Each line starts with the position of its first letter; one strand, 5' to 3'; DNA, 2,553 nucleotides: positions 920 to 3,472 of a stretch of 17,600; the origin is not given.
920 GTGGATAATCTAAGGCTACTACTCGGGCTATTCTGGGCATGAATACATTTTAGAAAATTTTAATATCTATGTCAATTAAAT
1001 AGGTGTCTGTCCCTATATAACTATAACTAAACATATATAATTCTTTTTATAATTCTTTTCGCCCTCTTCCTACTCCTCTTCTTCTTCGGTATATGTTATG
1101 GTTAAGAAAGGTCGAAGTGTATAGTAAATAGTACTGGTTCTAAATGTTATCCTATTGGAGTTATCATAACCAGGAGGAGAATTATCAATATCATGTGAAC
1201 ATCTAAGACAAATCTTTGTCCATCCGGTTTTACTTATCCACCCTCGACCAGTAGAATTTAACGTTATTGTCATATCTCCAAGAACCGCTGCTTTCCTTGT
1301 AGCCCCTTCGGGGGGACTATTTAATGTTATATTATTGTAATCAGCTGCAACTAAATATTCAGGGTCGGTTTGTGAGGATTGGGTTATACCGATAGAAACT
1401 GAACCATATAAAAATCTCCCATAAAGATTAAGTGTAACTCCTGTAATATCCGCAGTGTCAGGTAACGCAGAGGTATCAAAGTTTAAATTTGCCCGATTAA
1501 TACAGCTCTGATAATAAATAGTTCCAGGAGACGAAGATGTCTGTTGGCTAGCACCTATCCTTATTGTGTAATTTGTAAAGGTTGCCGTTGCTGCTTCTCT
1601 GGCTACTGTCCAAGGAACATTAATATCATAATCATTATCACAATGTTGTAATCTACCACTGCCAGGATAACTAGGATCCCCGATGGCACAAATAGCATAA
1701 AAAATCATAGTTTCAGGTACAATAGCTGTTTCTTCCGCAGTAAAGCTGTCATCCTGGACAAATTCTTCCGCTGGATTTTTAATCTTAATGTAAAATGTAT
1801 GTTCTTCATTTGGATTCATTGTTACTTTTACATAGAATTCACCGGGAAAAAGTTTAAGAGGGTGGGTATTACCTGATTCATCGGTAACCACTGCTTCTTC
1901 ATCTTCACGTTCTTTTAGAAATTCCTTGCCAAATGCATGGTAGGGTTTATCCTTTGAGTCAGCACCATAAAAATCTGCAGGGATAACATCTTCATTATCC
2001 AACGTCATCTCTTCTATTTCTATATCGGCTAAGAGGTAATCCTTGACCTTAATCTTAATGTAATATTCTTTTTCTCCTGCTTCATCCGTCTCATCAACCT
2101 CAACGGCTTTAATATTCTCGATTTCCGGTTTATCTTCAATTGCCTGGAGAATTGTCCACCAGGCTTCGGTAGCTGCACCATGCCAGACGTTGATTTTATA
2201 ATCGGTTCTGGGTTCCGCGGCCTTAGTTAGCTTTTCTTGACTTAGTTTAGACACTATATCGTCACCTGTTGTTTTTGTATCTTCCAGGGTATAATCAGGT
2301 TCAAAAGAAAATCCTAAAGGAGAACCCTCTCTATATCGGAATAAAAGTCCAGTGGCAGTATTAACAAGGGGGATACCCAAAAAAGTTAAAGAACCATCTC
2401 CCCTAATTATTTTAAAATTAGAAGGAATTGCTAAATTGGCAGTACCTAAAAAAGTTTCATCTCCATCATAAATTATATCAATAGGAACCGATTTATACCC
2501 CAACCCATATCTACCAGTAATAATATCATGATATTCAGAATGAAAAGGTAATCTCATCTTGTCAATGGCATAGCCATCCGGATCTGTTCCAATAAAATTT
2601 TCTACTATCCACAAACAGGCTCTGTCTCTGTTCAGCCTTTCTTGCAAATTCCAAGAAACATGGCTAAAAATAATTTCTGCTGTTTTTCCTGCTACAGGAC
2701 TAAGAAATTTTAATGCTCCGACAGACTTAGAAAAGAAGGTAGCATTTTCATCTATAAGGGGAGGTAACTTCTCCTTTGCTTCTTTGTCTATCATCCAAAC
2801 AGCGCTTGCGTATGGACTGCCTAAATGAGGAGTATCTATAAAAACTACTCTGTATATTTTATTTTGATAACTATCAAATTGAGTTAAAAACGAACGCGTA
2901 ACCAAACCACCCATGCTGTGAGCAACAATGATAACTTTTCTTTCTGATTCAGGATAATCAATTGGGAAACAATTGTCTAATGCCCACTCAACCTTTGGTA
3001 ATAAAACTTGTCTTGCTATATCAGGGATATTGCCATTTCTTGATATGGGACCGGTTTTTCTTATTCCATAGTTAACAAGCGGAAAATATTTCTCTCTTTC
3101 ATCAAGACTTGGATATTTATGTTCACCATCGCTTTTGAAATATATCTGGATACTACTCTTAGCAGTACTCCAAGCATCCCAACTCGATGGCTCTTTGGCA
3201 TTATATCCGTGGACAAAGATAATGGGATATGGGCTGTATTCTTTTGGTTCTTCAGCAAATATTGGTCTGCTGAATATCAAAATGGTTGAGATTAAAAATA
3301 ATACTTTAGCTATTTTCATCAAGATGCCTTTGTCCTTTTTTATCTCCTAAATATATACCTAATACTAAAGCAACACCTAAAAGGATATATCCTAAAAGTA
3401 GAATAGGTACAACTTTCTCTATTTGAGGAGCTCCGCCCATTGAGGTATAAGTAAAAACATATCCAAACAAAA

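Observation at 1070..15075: Orphan pseudopilus operon linked to H-X9-DG pilins and an adhesin/membrane-protein/lipase cassette: candidate uncharacterised type-IV-filament surface or secretion system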

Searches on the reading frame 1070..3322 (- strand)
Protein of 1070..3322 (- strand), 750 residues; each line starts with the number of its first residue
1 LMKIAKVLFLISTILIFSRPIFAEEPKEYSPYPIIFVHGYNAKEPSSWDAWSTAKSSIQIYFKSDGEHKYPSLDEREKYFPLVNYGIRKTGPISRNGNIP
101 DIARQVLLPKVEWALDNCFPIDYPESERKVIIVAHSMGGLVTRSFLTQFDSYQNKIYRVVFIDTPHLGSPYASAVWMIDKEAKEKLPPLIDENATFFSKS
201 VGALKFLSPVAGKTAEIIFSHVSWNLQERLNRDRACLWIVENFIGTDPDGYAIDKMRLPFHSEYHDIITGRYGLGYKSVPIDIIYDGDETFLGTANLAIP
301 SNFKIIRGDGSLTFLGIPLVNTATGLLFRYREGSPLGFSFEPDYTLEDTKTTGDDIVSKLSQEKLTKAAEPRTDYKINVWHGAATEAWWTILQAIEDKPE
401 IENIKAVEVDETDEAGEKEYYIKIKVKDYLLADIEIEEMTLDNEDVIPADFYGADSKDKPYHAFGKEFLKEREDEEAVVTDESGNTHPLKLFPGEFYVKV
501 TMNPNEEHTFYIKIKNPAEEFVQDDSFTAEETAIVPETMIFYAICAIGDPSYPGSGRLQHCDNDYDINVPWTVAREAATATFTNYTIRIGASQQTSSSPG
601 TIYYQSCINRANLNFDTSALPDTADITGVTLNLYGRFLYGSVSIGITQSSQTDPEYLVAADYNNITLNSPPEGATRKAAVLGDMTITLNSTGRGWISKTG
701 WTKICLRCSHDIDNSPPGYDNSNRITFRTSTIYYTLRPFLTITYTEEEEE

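Call 4: search_protein_families(library=pfam, max_evalue=0.01, proteins=[window:1070-3322:-])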
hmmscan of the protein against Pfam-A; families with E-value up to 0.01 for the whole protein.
window:1070-3322:- (750 aa): 8 families
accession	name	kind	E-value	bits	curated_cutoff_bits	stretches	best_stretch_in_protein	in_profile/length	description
PF02450.21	LCAT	-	1.8e-11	44.3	21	1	125-244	118-235/392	Lecithin:cholesterol acyltransferase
PF07819.20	PGAP1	-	2.7e-08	34.3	24.3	1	126-171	89-134/233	PGAP1-like alpha/beta domain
PF24096.1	DUF7379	-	3.1e-05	24.5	33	1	126-174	68-120/191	Domain of unknown function (DUF7379)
PF05057.20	DUF676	-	6.5e-05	23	20.3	1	127-177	77-141/217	Putative serine esterase (DUF676)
PF00561.26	Abhydrolase_1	-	0.0023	18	25.8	0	128-167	69-103/245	alpha/beta hydrolase fold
PF12697.13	Abhydrolase_6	-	0.0042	18.2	26.3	1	34-180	1-109/217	Alpha/beta hydrolase family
PF06028.17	DUF915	-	0.0073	16.1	22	0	28-169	8-146/255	Alpha/beta hydrolase of unknown function (DUF915)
PF06821.19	Ser_hydrolase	-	0.0087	16.4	22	0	125-167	52-93/172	Serine hydrolase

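Call 6: search_protein_families(library=ncbifam, max_evalue=0.01, proteins=[window:1070-3322:-])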
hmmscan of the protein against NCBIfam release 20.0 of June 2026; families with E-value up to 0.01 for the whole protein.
window:1070-3322:- (750 aa): 1 family
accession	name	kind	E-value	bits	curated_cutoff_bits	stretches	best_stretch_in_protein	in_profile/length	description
NF033679.1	DNRLRE_dom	domain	0.0011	19.1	34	1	605-679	29-105/164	DNRLRE domain-containing protein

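Call 37: search_solved_structures(query=window:1070-3322:-, max_evalue=0.01)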
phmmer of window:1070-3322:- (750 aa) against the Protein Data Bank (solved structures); distinct sequences matched with E-value up to 0.01: 1.
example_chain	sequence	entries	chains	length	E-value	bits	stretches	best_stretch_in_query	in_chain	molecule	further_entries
6wpx_A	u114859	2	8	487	0.0041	18.5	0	127-174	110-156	BlEst2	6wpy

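Call 60: find_homologous_proteins(query=window:1070-3319:-, max_evalue=0.00001)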
Query window:1070-3319:- (749 aa): 50 proteins with E <= 0.00001 among 8000 candidates.
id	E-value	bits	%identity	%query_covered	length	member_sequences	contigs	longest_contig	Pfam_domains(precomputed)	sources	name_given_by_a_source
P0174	0.0e+0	1739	100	100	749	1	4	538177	PF02450.22,PF07819.20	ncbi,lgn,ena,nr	ncbi:MAG: hypothetical protein KAQ99_10475 [Candidatus Aureabacteria bacterium]|nr:hypothetical prot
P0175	7.9e-217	740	63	71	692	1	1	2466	PF02450.22,PF07819.20,PF24096.3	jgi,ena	-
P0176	8.9e-201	687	63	67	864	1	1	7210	PF05057.21,PF02450.22,PF07819.20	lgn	-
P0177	2.3e-184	633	60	69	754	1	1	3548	PF02450.22,PF07819.20,PF24096.3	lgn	-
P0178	7.3e-127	443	46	73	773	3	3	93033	PF02089.22,PF06028.18,PF05057.21,PF02450.22,PF00561.27,PF07819.20,PF24096.3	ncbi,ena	-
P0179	8.7e-123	429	46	70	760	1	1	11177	PF05057.21,PF12697.14,PF02450.22,PF00561.27,PF07819.20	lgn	-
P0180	1.5e-88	316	39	72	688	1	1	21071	PF02089.22,PF05057.21,PF02450.22,PF00561.27,PF07819.20,PF24096.3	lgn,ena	-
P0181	8.8e-82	294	37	73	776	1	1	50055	PF02089.22,PF02450.22,PF07819.20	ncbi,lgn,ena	-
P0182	1.7e-81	293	38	69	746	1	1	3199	PF02089.22,PF05057.21,PF02450.22,PF07819.20,PF24096.3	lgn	-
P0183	6.8e-81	291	37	74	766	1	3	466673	PF05057.21,PF12697.14,PF00561.27,PF07819.20,PF24096.3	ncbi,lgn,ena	-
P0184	2.1e-78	282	37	70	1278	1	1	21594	PF02089.22,PF05057.21,PF12697.14,PF02450.22,PF07819.20,PF24096.3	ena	-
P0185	4.3e-77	278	38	71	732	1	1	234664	PF05057.21,PF07819.20,PF24096.3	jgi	-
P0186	3.6e-76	275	38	69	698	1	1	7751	PF02089.22,PF05057.21,PF12697.14,PF02450.22,PF00561.27,PF07819.20,PF24096.3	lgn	-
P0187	6.6e-76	274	37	71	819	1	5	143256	PF05057.21,PF02450.22,PF07819.20,PF24096.3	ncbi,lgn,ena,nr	ncbi:MAG: hypothetical protein KAJ66_04735 [Candidatus Omnitrophica bacterium]|nr:hypothetical prote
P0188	4.2e-74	268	36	74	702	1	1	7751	PF02089.22,PF05057.21,PF07819.20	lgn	-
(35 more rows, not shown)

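Call 61: find_encoding_contigs(protein=P0178, flank=10000, max_places=2)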
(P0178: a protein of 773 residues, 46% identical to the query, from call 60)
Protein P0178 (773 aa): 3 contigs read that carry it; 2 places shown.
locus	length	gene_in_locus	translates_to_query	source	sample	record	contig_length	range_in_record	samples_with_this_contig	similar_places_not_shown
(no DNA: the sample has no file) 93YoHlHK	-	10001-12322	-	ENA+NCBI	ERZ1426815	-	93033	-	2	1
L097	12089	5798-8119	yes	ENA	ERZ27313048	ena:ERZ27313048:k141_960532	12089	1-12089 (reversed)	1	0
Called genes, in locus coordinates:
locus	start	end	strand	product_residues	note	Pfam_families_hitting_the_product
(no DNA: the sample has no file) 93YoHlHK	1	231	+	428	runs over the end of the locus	PF02836:Glyco_hydro_2_C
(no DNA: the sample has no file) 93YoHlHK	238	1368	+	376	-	PF21016:RlmN_N, PF04055:Radical_SAM (weak)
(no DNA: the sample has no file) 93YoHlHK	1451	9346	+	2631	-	PF05048:NosD (weak), PF13229:Beta_helix, PF07691:PA14, PF09136:Glucodextran_B, PF09136:Glucodextran_B (weak), PF19077:Big_13 (weak), PF09136:Glucodextran_B, PF02369:Big_1, +3 more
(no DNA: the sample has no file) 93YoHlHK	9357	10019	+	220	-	-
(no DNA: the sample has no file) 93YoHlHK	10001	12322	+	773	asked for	PF06028:DUF915 (faint), PF00561:Abhydrolase_1 (faint), PF02089:Palm_thioest (weak), PF05057:DUF676 (faint), PF07819:PGAP1, PF02450:LCAT (weak), PF24096:DUF7379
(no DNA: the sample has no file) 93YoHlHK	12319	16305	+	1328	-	PF19077:Big_13 (faint), PF03425:CBM_11 (faint), PF21582:CBM30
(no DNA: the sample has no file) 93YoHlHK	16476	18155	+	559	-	PF01268:FTHFS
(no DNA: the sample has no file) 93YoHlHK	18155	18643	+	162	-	PF04961:FTCD_C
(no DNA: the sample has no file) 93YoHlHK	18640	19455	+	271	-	PF00763:THF_DHG_CYH, PF02882:THF_DHG_CYH_C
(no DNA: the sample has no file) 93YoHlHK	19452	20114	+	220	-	PF12225:DUF5981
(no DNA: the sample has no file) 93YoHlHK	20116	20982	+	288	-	PF02219:MTHFR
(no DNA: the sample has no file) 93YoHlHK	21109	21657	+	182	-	PF02965:Met_synt_B12 (faint)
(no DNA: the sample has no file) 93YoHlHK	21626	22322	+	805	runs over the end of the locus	PF02574:S-methyl_trans, PF00809:Pterin_bind, PF03599:CdhD, PF02607:B12-binding_2, PF02310:B12-binding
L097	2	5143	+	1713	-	?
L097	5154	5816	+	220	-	-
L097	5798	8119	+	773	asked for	PF06028:DUF915 (faint), PF00561:Abhydrolase_1 (faint), PF02089:Palm_thioest (weak), PF05057:DUF676 (faint), PF07819:PGAP1, PF02450:LCAT (weak), PF24096:DUF7379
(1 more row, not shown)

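Call 62: find_encoding_contigs(protein=P0187, flank=10000, max_places=2)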
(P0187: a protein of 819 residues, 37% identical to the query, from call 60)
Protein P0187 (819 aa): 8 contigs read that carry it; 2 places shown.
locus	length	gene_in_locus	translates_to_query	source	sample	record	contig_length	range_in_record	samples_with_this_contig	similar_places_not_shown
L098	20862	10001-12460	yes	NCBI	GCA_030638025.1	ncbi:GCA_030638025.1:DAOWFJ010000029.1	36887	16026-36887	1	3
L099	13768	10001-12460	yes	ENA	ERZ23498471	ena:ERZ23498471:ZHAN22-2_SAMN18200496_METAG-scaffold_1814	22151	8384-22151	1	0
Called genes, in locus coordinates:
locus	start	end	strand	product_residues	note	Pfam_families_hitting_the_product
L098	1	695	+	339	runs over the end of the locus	PF14341:PilX_N, PF12836:HHH_3 (faint), PF21687:T2SSK_1st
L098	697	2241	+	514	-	PF11104:PilM_2, PF05137:PilN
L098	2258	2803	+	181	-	-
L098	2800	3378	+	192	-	-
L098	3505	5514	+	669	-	PF21305:type_II_gspD_N0, PF03958:Secretin_N, PF00263:Secretin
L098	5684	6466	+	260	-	PF00754:F5_F8_type_C, PF22633:F5_F8_type_C_2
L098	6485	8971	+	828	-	PF09136:Glucodextran_B (weak), PF02369:Big_1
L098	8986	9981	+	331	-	-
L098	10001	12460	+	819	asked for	PF05057:DUF676, PF07819:PGAP1, PF02450:LCAT, PF24096:DUF7379 (weak)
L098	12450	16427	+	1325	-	PF19077:Big_13 (faint), PF07495:Y_Y_Y (faint), PF21582:CBM30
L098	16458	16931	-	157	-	PF04773:FecR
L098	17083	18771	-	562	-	PF05226:CHASE2, PF00990:GGDEF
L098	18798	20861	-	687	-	?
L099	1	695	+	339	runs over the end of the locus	PF14341:PilX_N, PF12836:HHH_3 (faint), PF21687:T2SSK_1st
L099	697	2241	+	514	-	PF11104:PilM_2, PF05137:PilN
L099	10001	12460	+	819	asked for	PF05057:DUF676, PF07819:PGAP1, PF02450:LCAT, PF24096:DUF7379 (weak)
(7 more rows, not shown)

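Call 66: find_related_loci(query=A3, collection=metagenome_contigs, flank=10000)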
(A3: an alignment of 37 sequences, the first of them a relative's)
Query A3 (749 aa) in metagenome_contigs; peptide patterns used: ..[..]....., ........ (x = any residue, [..] = any of these).
600 stretches matched a pattern (row limit reached: there are more); 208 encode a relative of the query (tblastn E <= 1e-3); the best 80 are kept; 80 distinct loci.
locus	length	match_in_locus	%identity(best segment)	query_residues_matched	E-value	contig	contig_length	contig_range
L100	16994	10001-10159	52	113-175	3e-12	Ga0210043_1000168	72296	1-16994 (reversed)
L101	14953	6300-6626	36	97-198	1e-10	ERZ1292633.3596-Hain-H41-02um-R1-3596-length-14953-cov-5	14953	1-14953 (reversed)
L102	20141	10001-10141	52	128-175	3e-10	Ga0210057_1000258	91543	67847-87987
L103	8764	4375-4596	40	111-175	5e-10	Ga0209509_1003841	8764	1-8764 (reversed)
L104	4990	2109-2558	29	32-171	8e-10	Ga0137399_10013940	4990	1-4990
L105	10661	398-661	38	128-216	1e-9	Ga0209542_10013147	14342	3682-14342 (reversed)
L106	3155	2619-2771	48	128-179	2e-9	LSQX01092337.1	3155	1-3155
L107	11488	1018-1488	32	128-257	2e-9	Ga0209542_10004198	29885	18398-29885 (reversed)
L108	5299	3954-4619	26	32-229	1e-8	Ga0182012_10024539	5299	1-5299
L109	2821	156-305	53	125-175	1e-8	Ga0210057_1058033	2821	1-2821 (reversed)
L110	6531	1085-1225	54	128-175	2e-8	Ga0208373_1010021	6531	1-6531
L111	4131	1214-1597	28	128-232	2e-8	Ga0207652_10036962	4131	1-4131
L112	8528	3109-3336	34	103-169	4e-8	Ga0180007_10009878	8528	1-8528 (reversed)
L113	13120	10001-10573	25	27-224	5e-8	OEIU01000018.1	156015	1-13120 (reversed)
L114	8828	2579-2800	39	111-175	5e-8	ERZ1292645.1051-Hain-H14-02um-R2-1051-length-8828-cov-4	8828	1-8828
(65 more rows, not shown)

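Call 68: find_encoding_contigs(protein=P0183, flank=10000, max_places=1)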
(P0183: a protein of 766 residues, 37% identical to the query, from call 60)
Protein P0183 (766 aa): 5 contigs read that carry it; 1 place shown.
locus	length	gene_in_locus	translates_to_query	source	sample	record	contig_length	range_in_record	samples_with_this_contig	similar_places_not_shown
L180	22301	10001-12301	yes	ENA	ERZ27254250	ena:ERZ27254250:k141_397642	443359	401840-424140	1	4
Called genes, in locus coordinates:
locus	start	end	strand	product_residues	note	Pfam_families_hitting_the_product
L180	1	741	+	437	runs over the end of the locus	PF02836:Glyco_hydro_2_C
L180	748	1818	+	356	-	PF21016:RlmN_N, PF04055:Radical_SAM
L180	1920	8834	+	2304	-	PF05048:NosD, PF13229:Beta_helix, PF07691:PA14, PF13385:Laminin_G_3, PF24893:DUF7743 (faint), PF19077:Big_13 (weak), PF09136:Glucodextran_B, PF02369:Big_1 (weak)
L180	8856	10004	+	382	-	-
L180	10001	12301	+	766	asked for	PF00561:Abhydrolase_1 (faint), PF05057:DUF676, PF07819:PGAP1, PF12697:Abhydrolase_6 (weak), PF24096:DUF7379 (faint)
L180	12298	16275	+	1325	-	PF19077:Big_13 (faint), PF03425:CBM_11 (faint), PF21582:CBM30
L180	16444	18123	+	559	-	PF01268:FTHFS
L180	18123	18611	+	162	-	PF04961:FTCD_C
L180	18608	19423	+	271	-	PF00763:THF_DHG_CYH, PF02882:THF_DHG_CYH_C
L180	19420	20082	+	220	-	PF12225:DUF5981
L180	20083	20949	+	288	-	PF02219:MTHFR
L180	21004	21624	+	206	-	-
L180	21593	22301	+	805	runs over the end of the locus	PF02574:S-methyl_trans, PF00809:Pterin_bind, PF03599:CdhD (weak), PF02607:B12-binding_2, PF02310:B12-binding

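Call 69: find_encoding_contigs(protein=P0185, flank=10000, max_places=1)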
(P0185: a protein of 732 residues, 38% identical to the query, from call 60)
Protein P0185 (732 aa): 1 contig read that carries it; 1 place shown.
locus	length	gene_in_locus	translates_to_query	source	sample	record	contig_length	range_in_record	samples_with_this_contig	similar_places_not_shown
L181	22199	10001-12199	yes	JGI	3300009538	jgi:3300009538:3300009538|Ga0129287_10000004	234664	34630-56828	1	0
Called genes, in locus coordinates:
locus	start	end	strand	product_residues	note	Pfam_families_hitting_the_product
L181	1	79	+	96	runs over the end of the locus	-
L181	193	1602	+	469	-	PF00672:HAMP, PF13487:HD_5, PF01966:HD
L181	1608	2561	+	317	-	PF00682:HMGL-like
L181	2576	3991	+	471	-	PF00989:PAS (weak), PF13188:PAS_8, PF08448:PAS_4, PF13426:PAS_9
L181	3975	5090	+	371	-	PF17203:sCache_3_2 (faint), PF02743:dCache_1, PF14827:dCache_3 (weak), PF22309:HK-GC-Chemotax_sensor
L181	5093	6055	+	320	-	PF00691:OmpA, PF01476:LysM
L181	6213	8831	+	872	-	PF17957:Big_7, PF19077:Big_13 (faint), PF13750:Big_3_3 (faint), PF27332:TP_0781 (faint), PF09136:Glucodextran_B, PF02369:Big_1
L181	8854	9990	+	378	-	-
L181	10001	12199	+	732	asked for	PF05057:DUF676 (faint), PF07819:PGAP1, PF24096:DUF7379 (weak)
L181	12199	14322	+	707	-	PF13174:TPR_6 (faint), PF13424:TPR_12 (faint)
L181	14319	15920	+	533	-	PF13506:Glyco_transf_21, PF00535:Glycos_transf_2, PF13641:Glyco_tranf_2_3, PF13632:Glyco_trans_2_3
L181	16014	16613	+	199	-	-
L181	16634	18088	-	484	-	PF00342:PGI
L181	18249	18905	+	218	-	PF18306:LDcluster4, PF03641:Lysine_decarbox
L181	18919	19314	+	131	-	PF00072:Response_reg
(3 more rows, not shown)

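Call 84: predict_structure(alignment_id=A3)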
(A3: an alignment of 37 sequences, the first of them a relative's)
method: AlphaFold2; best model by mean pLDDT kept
length: 749 residues; sequences in the alignment: 37
mean_pLDDT: 69.4   pTM: 0.67
mean pLDDT of the five models: 69.4, 69.2, 69.0, 68.3, 66.2
residues with pLDDT >= 90: 262; 70-90: 201; 50-70: 57; < 50: 229
segments of 3 or more residues with pLDDT < 50: 18-23, 42-47, 318-320, 538-749
pLDDT, mean of each block of 10 residues (from residue 1): 86 68 70 83 54 90 89 89 79 88 95 93 91 90 95 95 79 93 93 68 66 80 91 88 82 90 90 85 92 85 80 50 67 78 83 76 63 76 85 95 91 85 96 97 96 93 94 93 93 96 90 96 94 67 40 39 38 38 29 28 26 32 31 26 24 26 27 29 27 29 25 35 27 25 27
secondary structure, 60 per line:
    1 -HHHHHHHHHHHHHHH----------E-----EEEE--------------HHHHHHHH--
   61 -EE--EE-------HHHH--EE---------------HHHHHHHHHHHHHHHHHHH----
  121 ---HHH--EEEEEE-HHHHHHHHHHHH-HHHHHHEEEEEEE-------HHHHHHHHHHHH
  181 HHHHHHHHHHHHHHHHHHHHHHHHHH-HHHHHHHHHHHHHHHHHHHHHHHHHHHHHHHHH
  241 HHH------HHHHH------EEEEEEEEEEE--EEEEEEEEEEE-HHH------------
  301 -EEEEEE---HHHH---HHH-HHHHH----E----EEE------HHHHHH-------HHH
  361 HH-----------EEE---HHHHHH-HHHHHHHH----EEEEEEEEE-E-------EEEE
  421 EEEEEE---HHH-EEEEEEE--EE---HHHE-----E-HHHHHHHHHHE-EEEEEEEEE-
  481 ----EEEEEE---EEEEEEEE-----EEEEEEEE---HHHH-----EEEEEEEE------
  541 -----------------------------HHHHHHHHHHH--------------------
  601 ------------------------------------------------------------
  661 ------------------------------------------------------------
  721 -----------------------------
elements in order (helices of 4 or more, strands of 3 or more residues): H2-16 E33-36 H51-58 H75-78 H98-116 E129-134 H136-147 H149-154 E155-161 H169-206 H208-243 H250-254 E261-271 E274-284 E302-307 H311-314 H322-326 E336-338 H345-350 H358-362 E374-376 H380-385 H387-394 E399-407 E417-426 E434-440 H459-468 E471-479 E485-490 E494-501 E507-514 H518-521 E527-534 H570-580
